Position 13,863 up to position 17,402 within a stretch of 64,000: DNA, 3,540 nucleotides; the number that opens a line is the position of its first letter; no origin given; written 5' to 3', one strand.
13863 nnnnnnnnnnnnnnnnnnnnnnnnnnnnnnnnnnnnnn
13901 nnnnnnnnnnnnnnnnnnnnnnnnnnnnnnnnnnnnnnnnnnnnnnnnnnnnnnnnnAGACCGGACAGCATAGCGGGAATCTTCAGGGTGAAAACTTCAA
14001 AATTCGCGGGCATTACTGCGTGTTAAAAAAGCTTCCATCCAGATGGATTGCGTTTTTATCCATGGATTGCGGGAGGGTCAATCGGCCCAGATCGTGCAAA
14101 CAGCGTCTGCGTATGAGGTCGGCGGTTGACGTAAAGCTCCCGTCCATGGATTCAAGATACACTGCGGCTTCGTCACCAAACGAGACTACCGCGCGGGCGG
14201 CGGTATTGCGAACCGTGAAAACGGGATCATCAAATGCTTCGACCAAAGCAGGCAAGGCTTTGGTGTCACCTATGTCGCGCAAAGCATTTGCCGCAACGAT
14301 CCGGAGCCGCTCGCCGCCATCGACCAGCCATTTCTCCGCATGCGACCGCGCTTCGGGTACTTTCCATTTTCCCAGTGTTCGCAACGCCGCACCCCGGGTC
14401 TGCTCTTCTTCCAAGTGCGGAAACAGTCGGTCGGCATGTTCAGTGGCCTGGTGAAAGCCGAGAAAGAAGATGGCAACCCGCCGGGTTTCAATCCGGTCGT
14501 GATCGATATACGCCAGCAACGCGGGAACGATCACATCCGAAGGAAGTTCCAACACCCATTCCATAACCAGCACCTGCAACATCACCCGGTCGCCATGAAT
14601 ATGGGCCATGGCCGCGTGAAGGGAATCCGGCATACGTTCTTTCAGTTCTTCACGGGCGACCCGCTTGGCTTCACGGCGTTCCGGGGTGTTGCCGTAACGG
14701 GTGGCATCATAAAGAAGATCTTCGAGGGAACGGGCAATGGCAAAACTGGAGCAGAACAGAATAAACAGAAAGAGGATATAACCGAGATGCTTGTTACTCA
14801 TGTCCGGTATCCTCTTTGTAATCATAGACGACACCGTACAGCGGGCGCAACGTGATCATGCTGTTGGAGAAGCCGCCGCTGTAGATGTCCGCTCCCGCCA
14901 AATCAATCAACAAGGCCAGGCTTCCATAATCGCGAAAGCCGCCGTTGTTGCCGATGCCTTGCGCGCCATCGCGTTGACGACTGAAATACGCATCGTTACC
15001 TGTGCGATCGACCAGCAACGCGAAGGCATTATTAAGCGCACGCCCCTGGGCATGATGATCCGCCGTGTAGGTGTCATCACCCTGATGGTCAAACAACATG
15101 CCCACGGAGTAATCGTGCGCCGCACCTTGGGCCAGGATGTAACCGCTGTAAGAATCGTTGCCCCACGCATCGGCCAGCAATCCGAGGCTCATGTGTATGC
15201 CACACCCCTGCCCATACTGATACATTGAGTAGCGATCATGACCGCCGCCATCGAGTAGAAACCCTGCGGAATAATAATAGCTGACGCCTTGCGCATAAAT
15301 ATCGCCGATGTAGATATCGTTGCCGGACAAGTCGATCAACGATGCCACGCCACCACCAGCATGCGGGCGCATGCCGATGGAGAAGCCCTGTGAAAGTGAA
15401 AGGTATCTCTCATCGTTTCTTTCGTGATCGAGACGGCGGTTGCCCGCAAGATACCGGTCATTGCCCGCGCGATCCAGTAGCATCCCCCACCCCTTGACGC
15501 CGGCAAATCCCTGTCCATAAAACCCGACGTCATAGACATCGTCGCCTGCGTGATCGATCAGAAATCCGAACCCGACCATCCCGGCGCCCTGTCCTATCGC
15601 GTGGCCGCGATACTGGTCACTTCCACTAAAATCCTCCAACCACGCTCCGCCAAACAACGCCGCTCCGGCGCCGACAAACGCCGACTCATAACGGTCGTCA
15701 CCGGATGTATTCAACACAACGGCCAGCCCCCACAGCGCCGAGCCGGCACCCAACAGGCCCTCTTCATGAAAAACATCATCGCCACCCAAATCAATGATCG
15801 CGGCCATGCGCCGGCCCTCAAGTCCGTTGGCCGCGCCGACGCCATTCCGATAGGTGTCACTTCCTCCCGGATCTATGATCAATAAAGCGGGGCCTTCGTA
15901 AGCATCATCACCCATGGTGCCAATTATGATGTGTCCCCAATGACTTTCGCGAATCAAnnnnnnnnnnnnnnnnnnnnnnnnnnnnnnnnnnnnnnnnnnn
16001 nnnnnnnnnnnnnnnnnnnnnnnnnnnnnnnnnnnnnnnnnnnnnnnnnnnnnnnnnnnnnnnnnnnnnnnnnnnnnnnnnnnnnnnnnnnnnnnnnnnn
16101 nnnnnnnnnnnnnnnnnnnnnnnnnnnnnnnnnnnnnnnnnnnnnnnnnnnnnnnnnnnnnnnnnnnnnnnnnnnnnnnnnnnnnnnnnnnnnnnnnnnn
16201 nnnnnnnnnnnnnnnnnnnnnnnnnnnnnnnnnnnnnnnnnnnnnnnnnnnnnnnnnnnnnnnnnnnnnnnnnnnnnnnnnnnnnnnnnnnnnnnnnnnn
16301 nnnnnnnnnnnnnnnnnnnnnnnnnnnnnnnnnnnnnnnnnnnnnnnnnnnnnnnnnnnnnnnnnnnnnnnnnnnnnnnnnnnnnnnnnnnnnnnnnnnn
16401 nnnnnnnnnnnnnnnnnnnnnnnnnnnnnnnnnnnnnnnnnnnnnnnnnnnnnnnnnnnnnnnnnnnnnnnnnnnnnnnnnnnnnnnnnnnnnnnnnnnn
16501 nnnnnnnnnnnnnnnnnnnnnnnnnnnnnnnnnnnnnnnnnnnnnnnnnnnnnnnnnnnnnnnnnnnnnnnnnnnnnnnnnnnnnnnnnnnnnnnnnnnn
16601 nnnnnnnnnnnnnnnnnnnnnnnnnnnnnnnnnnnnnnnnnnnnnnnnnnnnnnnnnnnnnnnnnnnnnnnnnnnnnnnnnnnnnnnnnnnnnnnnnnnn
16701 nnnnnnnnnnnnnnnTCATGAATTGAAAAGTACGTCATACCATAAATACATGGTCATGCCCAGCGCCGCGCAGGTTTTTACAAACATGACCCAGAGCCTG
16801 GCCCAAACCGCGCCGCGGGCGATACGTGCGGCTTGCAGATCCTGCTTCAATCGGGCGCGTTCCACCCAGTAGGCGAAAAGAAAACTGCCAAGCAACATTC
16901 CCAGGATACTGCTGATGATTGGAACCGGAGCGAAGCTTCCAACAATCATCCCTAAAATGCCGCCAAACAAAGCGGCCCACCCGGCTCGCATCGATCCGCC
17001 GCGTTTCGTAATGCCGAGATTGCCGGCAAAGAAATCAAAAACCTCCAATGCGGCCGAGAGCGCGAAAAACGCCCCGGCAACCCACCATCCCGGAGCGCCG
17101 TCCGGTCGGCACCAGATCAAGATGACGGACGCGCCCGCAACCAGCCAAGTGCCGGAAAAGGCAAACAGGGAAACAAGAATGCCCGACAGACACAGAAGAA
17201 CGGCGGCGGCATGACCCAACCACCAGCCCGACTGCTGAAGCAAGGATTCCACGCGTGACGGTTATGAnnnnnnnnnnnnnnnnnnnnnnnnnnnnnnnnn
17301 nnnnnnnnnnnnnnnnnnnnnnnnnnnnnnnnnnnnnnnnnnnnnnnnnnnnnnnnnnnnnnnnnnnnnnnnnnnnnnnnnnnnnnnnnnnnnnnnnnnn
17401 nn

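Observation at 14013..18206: Four-gene secreted/envelope operon built around an undescribed beta-solenoid repeat protein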

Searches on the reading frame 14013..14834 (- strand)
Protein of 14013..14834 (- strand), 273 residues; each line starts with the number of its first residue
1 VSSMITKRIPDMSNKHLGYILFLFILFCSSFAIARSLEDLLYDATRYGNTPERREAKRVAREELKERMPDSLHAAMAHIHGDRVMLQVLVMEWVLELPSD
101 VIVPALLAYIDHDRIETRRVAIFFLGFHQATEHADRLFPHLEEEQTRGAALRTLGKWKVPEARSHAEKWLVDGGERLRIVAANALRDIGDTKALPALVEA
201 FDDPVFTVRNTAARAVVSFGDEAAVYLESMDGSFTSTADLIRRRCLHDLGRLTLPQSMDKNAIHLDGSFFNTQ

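Call 3: search_protein_families(library=pfam, proteins=[window:14013-14834:-], max_evalue=0.1)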
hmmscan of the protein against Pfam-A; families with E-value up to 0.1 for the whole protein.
window:14013-14834:- (273 aa): 4 families
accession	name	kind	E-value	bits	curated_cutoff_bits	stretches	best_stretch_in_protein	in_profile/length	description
PF13646.12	HEAT_2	-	1.6e-24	86.4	27.7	3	142-215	12-86/88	HEAT repeats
PF03130.22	HEAT_PBS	-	5.6e-07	29.9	20.9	1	178-203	2-27/27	PBS lyase HEAT-like repeat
PF02985.28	HEAT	-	1.3e-05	25.5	23.5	1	194-219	2-27/31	HEAT repeat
PF13513.12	HEAT_EZ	-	0.0034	18.3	27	0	192-215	28-51/55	HEAT-like repeat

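Call 4: search_protein_families(library=ncbifam, proteins=[window:14013-14834:-], max_evalue=0.1)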
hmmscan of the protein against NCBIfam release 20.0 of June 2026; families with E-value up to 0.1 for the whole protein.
window:14013-14834:- (273 aa): 7 families
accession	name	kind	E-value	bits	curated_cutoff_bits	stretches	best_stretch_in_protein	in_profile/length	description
NF058502.1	phyc_lyase_CpcE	equivalog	7.1e-07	29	330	1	172-225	53-106/260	C-phycocyanin alpha-cysteine-84 phycocyanobilin lyase subunit CpcE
NF045915.1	PhycobilmeDegNblB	equivalog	0.00064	19.3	300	1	150-230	119-200/214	phycobilisome degradation protein NblB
NF010374.0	PRK13800.1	equivalog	0.0034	15.7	1196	1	128-256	681-807/898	fumarate reductase/succinate dehydrogenase flavoprotein subunit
NF058505.1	phyc_lyase_CpeY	equivalog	0.0091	14.6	600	0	178-227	356-405/419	C-phycoerythrin alpha-cysteine-82 phycoerythrobilin lyase CpeY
TIGR02270.1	TIGR02270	subfamily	0.012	14.7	206.8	1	92-200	108-217/410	TIGR02270 family protein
NF058515.1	phyc_lyase_CpcF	equivalog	0.052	13.1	220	0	179-257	48-124/200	C-phycocyanin alpha-cysteine-84 phycocyanobilin lyase subunit CpcF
NF033448.0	BREX_6_BrxE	equivalog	0.078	12.9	80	0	117-173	79-136/182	BREX-6 system BrxE protein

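Call 62: search_protein_families(library=padloc, proteins=[window:14013-14801:-], max_evalue=0.01)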
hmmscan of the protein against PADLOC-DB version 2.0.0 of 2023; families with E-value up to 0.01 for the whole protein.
window:14013-14801:- (262 aa): 1 family
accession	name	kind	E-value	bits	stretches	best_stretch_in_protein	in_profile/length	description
PDLC02919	HEAT-ARM_XIII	-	2.2e-07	26.7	1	165-238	593-663/1972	-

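Call 63: search_protein_families(library=phrogs, proteins=[window:14013-14801:-], max_evalue=0.01)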
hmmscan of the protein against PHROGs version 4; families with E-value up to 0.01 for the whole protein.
window:14013-14801:- (262 aa): 0 families

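Call 67: list_cluster_members(proteins=[P0001, window:14013-14834:-, window:16716-17252:-, P0266])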
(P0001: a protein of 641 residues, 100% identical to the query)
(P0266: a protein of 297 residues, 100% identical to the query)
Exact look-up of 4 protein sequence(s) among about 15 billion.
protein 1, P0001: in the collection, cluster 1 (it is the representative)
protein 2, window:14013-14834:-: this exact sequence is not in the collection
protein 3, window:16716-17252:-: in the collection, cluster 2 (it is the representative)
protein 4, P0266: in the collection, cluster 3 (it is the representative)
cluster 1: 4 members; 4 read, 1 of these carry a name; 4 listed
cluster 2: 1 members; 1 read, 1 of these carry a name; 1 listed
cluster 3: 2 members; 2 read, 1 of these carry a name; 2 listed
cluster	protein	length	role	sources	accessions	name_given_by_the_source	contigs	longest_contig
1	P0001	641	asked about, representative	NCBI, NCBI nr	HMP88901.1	MAG TPA: hypothetical protein PJ991_01805 [Kiritimatiellia bacterium] | hypothetical protein [Kiritimatiellia bacterium]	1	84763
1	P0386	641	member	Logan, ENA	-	-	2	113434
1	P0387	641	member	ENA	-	-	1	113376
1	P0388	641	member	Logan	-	-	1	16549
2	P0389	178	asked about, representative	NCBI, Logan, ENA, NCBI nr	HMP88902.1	MAG TPA: DUF456 domain-containing protein [Kiritimatiellia bacterium] | DUF456 domain-containing protein [Kiritimatiellia bacterium]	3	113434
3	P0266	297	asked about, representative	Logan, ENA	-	-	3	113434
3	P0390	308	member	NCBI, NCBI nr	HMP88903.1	MAG TPA: PEGA domain-containing protein [Kiritimatiellia bacterium] | PEGA domain-containing protein [Kiritimatiellia bacterium]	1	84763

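Call 79: search_solved_structures(query=window:14013-14801:-, max_evalue=0.01)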
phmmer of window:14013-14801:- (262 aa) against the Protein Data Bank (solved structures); distinct sequences matched with E-value up to 0.01: 21.
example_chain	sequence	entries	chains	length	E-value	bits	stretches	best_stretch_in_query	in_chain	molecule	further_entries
9sah_A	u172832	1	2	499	1.9e-27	99.6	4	136-213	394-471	E4-NB2 synthetic fusion protein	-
4zv6_A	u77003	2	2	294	5.5e-21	78.4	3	157-213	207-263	AlphaRep-7 | alpha-Rep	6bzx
6ft5_A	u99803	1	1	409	9.2e-19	71.1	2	129-214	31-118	alphaRep A3_A3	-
6fsq_A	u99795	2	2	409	1.2e-18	70.8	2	134-214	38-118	alphaRep A3_bGFPD | A3_bGFPD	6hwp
4xl5_C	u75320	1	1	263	1e-17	67.7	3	159-241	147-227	bGFP-A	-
8aw4_A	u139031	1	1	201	4.8e-15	58.9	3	158-214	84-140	ALPHAREP bB-E3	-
6gwc_C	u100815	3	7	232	7.1e-15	58.4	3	159-214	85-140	iE5 ALPHAREP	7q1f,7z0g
9rhz_A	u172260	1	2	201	8.6e-15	58.1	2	157-214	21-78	ALPHAREP bE5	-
7p0h_A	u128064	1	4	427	9.5e-13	51.4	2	157-214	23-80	Helicobacter pylori ComF fused to an artificial alphaREP crystallization helper (named B2)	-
6gx7_E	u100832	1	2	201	2.7e-11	46.7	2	159-215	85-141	iiiA5 ALPHAREP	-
5dcq_A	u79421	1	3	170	1.5e-10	44.2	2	157-214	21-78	artificial repeat proteins (alphaREP3)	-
3ltj_A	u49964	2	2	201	3.7e-10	42.9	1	128-214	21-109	AlphaRep-4 | bA3-2: binder of A3 protein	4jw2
3ltm_A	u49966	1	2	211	5.9e-10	42.3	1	135-214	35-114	Alpha-Rep4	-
9t1m_A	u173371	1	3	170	1.8e-09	40.7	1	157-214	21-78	Alpha Rep E4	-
8aw4_B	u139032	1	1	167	3.4e-09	39.8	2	164-214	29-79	ALPHAREP bGFPD-YY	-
5n3u_A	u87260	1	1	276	4.2e-08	36.2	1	162-227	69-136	Phycocyanobilin lyase subunit alpha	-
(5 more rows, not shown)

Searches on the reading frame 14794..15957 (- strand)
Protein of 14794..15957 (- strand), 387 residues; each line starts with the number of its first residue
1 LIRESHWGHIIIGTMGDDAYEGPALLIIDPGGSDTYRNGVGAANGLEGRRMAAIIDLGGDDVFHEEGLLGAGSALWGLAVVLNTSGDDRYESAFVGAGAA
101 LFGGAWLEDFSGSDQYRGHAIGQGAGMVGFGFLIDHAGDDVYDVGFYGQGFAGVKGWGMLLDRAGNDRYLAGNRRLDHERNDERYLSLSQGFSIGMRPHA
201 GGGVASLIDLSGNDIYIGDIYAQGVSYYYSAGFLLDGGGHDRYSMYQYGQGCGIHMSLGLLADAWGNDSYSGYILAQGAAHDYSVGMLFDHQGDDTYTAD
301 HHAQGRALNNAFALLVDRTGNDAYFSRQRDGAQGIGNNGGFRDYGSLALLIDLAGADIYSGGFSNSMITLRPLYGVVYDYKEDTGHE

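Call 66: search_protein_families(library=pfam, proteins=[window:14794-15957:-], max_evalue=10)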
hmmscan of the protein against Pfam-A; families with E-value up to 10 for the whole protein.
window:14794-15957:- (387 aa): 0 families

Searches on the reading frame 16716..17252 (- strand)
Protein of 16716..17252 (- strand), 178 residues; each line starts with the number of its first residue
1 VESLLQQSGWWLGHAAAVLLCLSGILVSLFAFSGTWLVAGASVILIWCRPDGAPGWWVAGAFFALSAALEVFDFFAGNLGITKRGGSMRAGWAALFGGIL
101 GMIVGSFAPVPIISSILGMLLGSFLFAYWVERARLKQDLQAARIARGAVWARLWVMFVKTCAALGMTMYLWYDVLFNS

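Call 3: search_protein_families(library=pfam, proteins=[window:16716-17252:-], max_evalue=0.1)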
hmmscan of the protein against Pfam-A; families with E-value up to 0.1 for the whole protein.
window:16716-17252:- (178 aa): 1 family
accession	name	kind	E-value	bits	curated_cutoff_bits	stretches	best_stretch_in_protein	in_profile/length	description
PF04306.18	DUF456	-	3e-20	73.4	29.4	1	30-172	3-137/139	Protein of unknown function (DUF456)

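Call 4: search_protein_families(library=ncbifam, proteins=[window:16716-17252:-], max_evalue=0.1)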
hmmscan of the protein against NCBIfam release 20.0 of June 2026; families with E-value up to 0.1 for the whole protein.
window:16716-17252:- (178 aa): 0 families

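Call 62: search_protein_families(library=padloc, proteins=[window:16716-17252:-], max_evalue=0.01)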
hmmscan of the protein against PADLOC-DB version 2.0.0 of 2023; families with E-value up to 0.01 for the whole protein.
window:16716-17252:- (178 aa): 0 families

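Call 63: search_protein_families(library=phrogs, proteins=[window:16716-17252:-], max_evalue=0.01)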
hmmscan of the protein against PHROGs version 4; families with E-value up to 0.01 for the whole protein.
window:16716-17252:- (178 aa): 0 families
